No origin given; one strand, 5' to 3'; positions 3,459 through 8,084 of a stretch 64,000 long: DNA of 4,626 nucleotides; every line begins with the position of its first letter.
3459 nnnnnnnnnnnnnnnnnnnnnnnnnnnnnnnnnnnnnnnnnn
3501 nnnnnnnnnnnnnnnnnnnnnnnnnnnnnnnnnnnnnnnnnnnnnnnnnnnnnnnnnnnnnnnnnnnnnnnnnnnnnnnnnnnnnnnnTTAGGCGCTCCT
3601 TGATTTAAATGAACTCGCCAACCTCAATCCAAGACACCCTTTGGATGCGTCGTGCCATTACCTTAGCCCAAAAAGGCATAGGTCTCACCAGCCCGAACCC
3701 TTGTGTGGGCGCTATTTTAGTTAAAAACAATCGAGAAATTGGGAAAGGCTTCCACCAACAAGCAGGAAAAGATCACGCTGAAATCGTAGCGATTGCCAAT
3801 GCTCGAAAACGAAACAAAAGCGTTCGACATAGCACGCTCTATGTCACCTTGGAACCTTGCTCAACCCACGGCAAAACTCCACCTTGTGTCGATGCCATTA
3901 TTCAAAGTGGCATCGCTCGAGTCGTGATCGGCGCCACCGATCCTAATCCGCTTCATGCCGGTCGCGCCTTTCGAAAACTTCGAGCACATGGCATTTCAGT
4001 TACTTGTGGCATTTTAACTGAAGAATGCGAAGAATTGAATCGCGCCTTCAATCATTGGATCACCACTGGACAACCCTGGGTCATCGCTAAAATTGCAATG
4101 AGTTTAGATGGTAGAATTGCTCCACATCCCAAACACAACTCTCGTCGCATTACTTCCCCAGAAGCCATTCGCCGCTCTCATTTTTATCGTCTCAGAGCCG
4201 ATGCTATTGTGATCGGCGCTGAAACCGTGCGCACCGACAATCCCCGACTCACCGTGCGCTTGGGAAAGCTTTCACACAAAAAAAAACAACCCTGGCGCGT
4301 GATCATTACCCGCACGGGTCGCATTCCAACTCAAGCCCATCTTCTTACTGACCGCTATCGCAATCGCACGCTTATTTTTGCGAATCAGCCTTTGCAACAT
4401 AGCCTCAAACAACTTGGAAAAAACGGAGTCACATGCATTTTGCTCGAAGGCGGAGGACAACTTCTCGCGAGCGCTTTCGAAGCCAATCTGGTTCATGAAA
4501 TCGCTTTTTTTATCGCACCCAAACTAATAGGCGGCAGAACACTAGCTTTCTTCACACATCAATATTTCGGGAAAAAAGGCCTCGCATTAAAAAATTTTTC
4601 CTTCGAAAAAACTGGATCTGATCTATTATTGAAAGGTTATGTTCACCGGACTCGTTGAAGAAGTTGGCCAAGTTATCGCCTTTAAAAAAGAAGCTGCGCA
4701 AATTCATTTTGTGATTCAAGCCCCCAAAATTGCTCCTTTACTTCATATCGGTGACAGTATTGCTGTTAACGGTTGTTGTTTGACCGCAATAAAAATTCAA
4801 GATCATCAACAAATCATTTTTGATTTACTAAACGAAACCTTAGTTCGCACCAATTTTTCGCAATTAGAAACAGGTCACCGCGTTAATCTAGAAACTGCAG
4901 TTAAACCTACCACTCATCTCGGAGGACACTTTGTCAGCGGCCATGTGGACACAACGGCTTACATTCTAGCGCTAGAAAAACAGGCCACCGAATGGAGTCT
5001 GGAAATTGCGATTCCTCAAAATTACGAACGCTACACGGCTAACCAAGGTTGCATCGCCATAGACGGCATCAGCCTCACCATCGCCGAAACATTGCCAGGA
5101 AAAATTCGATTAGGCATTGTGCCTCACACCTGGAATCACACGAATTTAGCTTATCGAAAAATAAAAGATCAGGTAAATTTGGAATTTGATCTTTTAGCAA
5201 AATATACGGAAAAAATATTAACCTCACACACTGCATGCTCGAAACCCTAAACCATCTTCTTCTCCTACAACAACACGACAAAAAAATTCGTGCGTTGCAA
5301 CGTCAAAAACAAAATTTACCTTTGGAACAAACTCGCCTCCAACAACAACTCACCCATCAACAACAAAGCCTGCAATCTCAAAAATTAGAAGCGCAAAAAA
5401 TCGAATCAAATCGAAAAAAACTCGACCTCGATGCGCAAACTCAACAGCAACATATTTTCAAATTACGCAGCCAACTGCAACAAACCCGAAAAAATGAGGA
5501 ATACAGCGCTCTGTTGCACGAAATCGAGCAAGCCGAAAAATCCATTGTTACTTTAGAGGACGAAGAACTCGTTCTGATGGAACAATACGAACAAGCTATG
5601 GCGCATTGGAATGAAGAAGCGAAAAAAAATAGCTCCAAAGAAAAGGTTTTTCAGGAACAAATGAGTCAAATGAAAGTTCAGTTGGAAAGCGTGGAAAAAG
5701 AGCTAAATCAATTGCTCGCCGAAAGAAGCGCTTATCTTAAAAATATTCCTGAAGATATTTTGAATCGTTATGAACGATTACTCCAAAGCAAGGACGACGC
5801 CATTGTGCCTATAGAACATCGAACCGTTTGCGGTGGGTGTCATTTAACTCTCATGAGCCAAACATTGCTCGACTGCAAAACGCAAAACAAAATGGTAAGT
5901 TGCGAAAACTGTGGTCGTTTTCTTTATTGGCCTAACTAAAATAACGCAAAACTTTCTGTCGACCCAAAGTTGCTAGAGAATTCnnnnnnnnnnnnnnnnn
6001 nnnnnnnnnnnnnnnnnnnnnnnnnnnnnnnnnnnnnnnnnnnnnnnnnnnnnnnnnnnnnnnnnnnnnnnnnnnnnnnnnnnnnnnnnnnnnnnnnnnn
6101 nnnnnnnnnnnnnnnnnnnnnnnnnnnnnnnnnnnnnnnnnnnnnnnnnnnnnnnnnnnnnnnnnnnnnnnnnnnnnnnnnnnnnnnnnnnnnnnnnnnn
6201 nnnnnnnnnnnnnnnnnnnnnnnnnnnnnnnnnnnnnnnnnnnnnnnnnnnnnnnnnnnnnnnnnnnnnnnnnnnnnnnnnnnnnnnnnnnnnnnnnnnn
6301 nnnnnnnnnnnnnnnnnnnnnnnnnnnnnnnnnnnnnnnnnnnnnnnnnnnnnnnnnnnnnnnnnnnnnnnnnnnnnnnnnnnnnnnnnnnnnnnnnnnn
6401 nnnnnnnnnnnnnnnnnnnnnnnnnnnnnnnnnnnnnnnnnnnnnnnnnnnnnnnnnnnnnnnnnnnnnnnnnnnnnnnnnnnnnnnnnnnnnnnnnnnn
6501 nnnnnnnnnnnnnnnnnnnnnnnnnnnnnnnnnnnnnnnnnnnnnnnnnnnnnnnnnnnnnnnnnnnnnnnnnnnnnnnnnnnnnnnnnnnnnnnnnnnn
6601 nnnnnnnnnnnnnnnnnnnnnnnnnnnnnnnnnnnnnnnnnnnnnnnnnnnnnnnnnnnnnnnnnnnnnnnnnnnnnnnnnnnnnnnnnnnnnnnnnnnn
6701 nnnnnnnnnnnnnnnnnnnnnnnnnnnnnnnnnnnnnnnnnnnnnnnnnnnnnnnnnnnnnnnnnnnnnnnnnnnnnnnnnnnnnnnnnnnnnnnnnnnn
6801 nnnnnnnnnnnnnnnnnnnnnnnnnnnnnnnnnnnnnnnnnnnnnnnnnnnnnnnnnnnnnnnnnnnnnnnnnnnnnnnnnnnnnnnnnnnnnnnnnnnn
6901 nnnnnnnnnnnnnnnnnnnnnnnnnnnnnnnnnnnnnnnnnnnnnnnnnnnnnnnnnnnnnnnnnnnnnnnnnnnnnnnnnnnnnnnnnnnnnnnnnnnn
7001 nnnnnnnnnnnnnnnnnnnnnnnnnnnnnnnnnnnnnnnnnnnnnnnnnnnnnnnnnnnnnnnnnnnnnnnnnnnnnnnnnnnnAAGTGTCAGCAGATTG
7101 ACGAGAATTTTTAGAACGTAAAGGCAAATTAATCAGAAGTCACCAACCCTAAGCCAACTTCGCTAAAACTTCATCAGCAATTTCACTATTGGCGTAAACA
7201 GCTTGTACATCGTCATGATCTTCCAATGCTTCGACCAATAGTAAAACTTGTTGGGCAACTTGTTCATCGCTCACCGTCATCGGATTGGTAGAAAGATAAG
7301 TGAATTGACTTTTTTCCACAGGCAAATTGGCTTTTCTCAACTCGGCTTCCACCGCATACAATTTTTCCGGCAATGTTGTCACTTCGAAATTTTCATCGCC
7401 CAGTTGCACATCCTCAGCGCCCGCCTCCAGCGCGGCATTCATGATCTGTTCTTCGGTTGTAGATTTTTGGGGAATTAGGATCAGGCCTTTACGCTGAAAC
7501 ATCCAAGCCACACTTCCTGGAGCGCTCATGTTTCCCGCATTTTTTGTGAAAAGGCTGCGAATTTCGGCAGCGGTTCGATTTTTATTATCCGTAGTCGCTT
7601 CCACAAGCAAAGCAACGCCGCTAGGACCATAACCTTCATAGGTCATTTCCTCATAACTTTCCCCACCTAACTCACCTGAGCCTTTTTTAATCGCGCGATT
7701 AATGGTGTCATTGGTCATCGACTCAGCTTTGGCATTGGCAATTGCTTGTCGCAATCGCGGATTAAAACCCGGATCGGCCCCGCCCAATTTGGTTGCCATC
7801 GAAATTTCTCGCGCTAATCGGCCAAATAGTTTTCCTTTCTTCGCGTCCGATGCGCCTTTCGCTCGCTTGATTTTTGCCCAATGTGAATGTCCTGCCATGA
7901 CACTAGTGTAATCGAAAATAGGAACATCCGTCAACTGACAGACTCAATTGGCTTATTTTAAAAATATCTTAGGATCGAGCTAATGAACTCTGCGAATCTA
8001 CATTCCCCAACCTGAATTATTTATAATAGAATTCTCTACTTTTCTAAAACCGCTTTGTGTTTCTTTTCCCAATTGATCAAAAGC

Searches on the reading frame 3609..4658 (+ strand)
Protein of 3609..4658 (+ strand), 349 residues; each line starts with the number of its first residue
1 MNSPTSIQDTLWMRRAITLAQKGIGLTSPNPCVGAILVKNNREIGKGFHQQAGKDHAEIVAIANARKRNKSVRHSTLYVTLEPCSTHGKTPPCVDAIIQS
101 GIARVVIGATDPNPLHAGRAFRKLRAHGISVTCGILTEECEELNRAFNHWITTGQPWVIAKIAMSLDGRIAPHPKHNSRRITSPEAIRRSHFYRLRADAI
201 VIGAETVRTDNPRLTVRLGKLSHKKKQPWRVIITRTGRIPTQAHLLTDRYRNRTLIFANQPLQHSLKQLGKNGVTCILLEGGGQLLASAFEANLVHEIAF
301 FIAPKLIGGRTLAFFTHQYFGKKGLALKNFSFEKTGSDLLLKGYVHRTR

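Call 73: search_protein_families(library=pfam, proteins=[window:3609-4658:+], max_evalue=0.0001)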
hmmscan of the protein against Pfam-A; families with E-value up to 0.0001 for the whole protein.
window:3609-4658:+ (349 aa): 4 families
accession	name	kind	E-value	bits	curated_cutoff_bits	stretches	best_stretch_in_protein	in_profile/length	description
PF01872.23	RibD_C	-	8.6e-40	137.1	24.1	1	156-341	1-197/197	RibD C-terminal domain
PF00383.29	dCMP_cyt_deam_1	-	2.3e-23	82.5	25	1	8-108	3-101/102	Cytidine and deoxycytidylate deaminase zinc-binding region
PF14437.12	MafB19-deam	-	1.2e-15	58.1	27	1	9-147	3-137/142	MafB19-like deaminase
PF18785.7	Inv-AAD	-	1.9e-05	25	26.5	1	43-132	12-115/129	Invertebrate-AID/APOBEC-deaminase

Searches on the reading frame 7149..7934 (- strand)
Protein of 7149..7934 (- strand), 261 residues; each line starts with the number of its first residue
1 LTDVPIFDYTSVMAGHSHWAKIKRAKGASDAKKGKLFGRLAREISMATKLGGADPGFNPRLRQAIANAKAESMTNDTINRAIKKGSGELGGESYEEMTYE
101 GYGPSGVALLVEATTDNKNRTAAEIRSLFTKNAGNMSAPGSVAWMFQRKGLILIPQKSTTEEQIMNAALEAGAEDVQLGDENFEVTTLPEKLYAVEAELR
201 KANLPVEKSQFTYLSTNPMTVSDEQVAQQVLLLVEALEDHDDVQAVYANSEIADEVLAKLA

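Call 73: search_protein_families(library=pfam, proteins=[window:7149-7934:-], max_evalue=0.0001)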
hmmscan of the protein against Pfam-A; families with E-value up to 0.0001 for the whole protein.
window:7149-7934:- (261 aa): 2 families
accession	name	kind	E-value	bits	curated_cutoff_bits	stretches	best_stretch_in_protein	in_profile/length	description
PF01709.26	Transcrip_reg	-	1.7e-57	194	27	1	94-249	1-159/160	TACO1/YebC second and third domain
PF20772.2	TACO1_YebC_N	-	8.5e-30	103.5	36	1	17-88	1-73/73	TACO1/YebC protein N-terminal domain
